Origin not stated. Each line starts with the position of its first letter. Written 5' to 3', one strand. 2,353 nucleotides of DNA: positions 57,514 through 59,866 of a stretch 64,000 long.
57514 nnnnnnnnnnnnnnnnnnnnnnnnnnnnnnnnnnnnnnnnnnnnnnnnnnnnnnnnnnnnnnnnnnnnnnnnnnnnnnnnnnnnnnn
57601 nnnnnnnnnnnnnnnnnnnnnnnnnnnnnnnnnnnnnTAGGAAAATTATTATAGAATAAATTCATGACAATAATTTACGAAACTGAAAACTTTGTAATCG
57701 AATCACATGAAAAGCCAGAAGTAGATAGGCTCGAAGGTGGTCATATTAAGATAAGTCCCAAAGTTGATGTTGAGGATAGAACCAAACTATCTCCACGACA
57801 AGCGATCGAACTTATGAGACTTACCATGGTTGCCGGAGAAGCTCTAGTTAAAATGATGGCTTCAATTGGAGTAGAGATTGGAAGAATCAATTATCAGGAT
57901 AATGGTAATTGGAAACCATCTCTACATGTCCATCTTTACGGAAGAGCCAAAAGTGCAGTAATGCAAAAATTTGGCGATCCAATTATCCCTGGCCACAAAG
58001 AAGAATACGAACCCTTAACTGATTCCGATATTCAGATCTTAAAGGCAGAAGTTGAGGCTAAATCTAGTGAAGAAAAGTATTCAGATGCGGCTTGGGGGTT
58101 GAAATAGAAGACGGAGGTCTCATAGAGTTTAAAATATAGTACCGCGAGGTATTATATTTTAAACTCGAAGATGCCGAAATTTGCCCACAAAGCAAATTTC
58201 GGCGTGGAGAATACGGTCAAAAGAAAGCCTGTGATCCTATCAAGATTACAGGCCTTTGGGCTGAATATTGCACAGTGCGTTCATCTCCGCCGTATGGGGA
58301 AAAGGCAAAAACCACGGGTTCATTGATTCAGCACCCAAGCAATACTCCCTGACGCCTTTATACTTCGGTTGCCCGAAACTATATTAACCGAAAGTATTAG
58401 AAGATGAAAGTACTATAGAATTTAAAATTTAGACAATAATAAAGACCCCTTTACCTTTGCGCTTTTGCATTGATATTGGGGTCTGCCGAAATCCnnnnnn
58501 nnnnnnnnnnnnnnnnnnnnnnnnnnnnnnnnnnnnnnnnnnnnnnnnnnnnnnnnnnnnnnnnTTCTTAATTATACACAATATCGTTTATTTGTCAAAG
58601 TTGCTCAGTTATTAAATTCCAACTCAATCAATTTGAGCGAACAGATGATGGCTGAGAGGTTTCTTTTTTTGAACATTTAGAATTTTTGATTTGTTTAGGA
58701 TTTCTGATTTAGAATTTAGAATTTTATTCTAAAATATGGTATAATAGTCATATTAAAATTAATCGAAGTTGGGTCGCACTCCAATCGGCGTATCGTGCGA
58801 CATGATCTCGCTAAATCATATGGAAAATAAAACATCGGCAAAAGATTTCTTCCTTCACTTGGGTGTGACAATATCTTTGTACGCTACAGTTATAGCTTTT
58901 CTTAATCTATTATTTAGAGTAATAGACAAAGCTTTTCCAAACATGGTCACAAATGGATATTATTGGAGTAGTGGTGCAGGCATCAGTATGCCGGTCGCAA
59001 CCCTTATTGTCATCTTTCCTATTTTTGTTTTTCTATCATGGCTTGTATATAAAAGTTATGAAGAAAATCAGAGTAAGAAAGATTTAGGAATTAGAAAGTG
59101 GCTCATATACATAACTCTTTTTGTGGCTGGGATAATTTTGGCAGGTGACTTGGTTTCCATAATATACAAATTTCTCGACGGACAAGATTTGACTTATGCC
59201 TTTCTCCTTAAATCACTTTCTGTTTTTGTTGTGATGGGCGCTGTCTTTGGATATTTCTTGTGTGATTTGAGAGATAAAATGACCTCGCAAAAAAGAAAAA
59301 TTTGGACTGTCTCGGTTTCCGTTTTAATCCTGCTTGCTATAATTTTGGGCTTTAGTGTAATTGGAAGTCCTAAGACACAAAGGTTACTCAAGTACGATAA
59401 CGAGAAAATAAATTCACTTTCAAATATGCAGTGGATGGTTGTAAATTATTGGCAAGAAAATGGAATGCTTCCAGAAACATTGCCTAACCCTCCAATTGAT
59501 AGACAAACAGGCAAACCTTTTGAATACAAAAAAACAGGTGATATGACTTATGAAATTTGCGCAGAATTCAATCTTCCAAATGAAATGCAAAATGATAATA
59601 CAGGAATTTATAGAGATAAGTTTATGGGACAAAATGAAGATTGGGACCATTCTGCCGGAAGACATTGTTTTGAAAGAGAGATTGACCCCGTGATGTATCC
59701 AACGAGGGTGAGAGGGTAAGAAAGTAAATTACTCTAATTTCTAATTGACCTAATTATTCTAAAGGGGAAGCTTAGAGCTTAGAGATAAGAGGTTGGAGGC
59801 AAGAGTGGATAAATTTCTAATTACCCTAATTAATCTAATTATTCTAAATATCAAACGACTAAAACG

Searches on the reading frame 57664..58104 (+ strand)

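Call 26: search_protein_families(library=pfam, proteins=[window:57664-58104:+], max_evalue=0.001)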
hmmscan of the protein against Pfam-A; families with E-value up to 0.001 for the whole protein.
window:57664-58104:+ (147 aa): 1 family
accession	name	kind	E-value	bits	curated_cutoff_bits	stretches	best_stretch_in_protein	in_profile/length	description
PF01230.28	HIT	-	1.5e-05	26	21.5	1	2-95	7-96/98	HIT domain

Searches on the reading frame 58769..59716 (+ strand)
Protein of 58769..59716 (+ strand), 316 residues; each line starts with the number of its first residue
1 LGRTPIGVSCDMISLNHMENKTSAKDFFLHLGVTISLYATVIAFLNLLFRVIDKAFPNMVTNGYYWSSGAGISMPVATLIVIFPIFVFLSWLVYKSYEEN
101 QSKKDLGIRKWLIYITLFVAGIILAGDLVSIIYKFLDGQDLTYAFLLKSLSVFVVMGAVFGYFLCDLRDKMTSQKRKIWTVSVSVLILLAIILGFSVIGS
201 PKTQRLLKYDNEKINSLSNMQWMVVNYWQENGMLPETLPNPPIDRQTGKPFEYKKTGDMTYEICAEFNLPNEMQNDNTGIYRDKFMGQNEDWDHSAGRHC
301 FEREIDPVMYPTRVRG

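Call 26: search_protein_families(library=pfam, proteins=[window:58769-59716:+], max_evalue=0.001)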
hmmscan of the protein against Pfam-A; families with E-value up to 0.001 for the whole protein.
window:58769-59716:+ (316 aa): 1 family
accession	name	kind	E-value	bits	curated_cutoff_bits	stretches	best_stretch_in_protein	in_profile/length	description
PF18920.5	DUF5671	-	2.8e-21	76.2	28.4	1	26-162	1-131/132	Domain of unknown function (DUF5671)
